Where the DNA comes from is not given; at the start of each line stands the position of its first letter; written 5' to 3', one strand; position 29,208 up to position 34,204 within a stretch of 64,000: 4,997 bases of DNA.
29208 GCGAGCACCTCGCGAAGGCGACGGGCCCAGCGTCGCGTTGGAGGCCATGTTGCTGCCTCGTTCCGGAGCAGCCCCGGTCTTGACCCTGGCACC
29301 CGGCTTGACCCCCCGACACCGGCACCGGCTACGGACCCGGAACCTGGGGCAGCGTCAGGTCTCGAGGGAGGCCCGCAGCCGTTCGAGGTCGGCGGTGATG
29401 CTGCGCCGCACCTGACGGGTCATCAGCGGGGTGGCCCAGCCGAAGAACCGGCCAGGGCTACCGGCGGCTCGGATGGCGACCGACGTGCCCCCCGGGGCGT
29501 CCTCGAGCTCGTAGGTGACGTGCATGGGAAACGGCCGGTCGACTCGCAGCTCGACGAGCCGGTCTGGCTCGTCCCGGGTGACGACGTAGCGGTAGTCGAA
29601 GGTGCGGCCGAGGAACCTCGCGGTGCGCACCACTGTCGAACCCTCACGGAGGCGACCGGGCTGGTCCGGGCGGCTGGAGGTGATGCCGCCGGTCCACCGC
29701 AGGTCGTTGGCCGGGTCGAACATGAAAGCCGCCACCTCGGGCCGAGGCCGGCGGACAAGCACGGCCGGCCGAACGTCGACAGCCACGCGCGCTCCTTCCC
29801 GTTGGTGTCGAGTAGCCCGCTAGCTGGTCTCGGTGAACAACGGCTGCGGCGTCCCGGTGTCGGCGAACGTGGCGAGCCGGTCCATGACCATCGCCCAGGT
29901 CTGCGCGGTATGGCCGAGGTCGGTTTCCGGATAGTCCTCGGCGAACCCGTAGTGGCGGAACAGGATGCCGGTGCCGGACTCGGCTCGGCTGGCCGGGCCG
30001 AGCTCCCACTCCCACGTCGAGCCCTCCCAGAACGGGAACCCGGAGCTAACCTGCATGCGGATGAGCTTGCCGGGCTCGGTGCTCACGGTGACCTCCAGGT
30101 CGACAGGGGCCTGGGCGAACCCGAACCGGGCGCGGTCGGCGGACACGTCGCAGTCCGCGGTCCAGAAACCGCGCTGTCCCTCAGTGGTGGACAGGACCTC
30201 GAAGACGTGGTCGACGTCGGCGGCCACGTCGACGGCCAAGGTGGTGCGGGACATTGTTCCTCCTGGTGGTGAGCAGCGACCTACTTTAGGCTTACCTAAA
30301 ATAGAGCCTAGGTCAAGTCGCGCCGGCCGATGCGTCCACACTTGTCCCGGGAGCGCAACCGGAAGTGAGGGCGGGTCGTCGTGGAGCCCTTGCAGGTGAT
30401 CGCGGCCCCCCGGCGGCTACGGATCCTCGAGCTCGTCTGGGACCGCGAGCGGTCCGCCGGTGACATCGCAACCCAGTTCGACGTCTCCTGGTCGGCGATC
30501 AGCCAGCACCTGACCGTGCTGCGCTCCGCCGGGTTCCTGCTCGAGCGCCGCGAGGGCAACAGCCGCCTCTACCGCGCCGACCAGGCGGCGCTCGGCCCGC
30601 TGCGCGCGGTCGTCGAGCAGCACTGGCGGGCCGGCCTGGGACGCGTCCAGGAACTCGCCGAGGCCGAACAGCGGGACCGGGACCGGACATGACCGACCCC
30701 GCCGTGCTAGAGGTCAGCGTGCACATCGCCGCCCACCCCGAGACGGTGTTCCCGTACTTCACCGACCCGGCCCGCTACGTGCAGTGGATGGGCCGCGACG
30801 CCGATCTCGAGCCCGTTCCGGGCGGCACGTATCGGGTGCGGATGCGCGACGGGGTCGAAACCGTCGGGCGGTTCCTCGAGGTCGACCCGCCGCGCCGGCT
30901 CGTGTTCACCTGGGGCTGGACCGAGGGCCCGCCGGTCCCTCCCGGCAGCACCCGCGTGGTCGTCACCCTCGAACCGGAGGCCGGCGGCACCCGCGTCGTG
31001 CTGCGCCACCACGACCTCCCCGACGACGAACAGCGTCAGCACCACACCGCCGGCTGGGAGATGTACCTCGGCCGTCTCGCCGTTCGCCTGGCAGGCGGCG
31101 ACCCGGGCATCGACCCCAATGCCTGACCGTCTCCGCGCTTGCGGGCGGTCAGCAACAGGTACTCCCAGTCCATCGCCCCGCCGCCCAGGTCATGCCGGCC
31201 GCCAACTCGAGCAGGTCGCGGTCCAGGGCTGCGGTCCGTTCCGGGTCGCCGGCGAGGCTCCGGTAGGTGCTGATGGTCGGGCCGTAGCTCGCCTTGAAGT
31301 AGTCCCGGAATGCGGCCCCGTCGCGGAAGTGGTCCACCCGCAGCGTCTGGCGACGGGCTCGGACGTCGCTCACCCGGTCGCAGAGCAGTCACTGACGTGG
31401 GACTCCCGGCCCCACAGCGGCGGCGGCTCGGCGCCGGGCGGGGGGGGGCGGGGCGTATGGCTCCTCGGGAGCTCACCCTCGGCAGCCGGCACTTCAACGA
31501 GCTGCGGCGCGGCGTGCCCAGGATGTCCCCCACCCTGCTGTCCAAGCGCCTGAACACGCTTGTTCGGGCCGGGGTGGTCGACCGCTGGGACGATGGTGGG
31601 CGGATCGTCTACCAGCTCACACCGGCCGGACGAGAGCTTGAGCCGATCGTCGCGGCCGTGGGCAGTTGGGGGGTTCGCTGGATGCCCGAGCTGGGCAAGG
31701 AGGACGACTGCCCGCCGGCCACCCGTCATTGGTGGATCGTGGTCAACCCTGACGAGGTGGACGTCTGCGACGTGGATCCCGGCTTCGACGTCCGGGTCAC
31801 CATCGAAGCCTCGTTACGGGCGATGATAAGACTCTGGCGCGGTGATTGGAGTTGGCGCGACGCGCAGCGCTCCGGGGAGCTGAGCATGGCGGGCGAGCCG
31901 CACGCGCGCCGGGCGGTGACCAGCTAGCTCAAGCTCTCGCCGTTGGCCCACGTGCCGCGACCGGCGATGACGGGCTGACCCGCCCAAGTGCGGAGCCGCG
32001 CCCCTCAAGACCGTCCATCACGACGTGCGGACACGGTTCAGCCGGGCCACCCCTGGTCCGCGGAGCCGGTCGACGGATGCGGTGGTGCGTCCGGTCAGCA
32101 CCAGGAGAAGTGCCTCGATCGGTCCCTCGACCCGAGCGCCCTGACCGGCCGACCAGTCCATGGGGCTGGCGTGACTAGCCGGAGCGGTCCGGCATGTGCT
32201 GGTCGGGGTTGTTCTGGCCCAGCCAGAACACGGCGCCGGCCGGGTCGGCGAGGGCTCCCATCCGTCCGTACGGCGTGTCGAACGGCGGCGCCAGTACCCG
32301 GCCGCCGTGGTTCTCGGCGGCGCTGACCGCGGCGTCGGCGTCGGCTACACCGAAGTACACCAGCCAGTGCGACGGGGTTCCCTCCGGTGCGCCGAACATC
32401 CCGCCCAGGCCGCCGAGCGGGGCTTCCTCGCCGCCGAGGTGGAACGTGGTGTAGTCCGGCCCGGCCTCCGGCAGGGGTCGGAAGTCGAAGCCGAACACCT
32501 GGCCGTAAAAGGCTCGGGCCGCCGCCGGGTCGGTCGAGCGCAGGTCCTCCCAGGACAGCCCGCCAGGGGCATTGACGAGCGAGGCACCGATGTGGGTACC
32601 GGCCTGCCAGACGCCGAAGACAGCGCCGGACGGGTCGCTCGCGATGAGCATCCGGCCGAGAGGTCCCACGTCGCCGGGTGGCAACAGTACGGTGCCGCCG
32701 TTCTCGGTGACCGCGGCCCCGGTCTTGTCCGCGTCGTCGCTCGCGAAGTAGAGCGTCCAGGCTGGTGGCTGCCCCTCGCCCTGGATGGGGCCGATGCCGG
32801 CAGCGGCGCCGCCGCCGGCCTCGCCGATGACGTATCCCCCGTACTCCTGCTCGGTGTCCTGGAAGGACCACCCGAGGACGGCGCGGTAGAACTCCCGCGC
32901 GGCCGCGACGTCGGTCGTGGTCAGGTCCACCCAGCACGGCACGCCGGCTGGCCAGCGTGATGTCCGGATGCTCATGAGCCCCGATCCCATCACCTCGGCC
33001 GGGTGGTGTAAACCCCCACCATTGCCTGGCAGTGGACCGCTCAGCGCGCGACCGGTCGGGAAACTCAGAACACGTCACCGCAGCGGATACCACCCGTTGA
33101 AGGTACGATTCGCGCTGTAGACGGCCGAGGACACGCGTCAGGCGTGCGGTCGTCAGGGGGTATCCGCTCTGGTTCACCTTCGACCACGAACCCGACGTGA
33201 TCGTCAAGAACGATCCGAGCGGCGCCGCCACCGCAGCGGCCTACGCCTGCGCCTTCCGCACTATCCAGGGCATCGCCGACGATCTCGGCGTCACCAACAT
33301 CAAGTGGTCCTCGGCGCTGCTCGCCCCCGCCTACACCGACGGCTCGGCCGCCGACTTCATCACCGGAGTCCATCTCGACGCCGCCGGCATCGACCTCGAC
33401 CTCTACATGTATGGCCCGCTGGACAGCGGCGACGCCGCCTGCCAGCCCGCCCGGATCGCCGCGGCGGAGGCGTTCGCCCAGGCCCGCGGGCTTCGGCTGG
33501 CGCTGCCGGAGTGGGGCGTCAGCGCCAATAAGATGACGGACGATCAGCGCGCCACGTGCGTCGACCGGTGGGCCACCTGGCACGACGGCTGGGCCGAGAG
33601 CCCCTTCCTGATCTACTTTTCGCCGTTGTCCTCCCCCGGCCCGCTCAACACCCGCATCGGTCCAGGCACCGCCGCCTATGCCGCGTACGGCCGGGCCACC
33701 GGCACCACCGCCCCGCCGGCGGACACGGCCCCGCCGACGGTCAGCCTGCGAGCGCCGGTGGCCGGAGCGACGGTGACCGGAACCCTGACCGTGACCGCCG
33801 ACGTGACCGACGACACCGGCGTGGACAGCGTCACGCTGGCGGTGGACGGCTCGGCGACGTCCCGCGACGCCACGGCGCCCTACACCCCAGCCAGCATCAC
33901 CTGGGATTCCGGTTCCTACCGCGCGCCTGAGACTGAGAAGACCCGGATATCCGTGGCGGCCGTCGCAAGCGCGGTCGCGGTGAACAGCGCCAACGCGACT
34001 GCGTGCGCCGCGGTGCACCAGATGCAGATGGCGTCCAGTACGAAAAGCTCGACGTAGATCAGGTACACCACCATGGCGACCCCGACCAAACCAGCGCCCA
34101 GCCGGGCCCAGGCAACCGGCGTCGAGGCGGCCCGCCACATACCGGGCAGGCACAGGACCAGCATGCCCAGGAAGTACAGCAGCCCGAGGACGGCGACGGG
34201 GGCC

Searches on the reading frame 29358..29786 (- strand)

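Call 29: search_protein_families(library=pfam, proteins=[window:29358-29786:-])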
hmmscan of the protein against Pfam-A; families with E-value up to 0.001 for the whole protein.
window:29358-29786:- (143 aa): 1 family
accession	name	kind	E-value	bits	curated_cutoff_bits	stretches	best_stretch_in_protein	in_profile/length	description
PF10604.15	Polyketide_cyc2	-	1.6e-12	48.4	27.4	1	7-142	6-142/142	Polyketide cyclase / dehydrase and lipid transport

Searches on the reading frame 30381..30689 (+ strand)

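Call 41: search_protein_families(library=pfam, proteins=[window:30381-30689:+])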
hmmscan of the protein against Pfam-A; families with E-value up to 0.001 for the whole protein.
window:30381-30689:+ (103 aa): 6 families
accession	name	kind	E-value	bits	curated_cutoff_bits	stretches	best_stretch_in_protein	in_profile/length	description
PF01022.26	HTH_5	-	2.4e-11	43.8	22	1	10-52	2-44/47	Bacterial regulatory protein, arsR family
PF12840.13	HTH_20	-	2.7e-08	34.1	27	1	8-54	2-49/51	Helix-turn-helix domain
PF13518.12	HTH_28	-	7.3e-05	23.2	25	1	11-53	1-44/52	Helix-turn-helix domain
PF08279.18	HTH_11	-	8.2e-05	22.9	25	1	11-55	1-47/55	HTH domain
PF24033.1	DUF7342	-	8.6e-05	23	31.6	1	20-86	14-82/150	Family of unknown function (DUF7342)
PF04545.22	Sigma70_r4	-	0.0006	19.7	24.1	0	10-44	7-41/50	Sigma-70, region 4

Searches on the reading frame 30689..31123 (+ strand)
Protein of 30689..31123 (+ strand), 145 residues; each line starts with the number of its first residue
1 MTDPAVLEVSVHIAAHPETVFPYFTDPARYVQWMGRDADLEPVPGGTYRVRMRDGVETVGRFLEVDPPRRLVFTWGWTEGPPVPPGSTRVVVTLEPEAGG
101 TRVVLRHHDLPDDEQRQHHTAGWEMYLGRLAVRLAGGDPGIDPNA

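Call 41: search_protein_families(library=pfam, proteins=[window:30689-31123:+])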
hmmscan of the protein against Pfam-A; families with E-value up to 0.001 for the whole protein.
window:30689-31123:+ (145 aa): 2 families
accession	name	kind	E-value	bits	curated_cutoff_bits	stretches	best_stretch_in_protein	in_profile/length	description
PF08327.17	AHSA1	-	6.8e-29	101.1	22.1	1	15-134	2-124/125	Activator of Hsp90 ATPase homolog 1-like protein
PF10604.15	Polyketide_cyc2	-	2.2e-11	44.6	27.4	1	6-106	3-105/142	Polyketide cyclase / dehydrase and lipid transport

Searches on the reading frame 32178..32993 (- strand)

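Call 41: search_protein_families(library=pfam, proteins=[window:32178-32993:-])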
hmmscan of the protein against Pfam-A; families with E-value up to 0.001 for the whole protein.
window:32178-32993:- (272 aa): 3 families
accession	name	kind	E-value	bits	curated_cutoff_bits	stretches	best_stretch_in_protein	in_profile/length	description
PF00903.31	Glyoxalase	-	8.5e-25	87.9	20.6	2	151-257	7-120/121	Glyoxalase/Bleomycin resistance protein/Dioxygenase superfamily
PF18029.7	Glyoxalase_6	-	5e-15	56.5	23.6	2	153-256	6-103/106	Glyoxalase-like domain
PF22677.2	Ble-like_N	-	3.1e-13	49.7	24.5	1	21-52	4-36/41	Bleomycin resistance protein-like N-terminal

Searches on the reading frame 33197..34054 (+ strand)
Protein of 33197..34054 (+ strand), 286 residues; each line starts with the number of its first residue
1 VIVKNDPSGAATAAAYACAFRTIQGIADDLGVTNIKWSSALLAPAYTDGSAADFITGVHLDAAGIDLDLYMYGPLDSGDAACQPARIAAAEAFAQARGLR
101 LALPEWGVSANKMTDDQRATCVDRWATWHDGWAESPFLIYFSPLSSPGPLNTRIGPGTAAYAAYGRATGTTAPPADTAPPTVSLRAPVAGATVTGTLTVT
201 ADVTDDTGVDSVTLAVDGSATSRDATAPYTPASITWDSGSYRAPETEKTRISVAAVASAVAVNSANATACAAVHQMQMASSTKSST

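Call 41: search_protein_families(library=pfam, proteins=[window:33197-34054:+])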
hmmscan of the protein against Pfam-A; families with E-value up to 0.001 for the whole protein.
window:33197-34054:+ (286 aa): 1 family
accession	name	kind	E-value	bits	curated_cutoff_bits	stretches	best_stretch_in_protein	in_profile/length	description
PF17957.7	Big_7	-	6.8e-12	46.3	24.1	1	180-238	1-58/70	Bacterial Ig domain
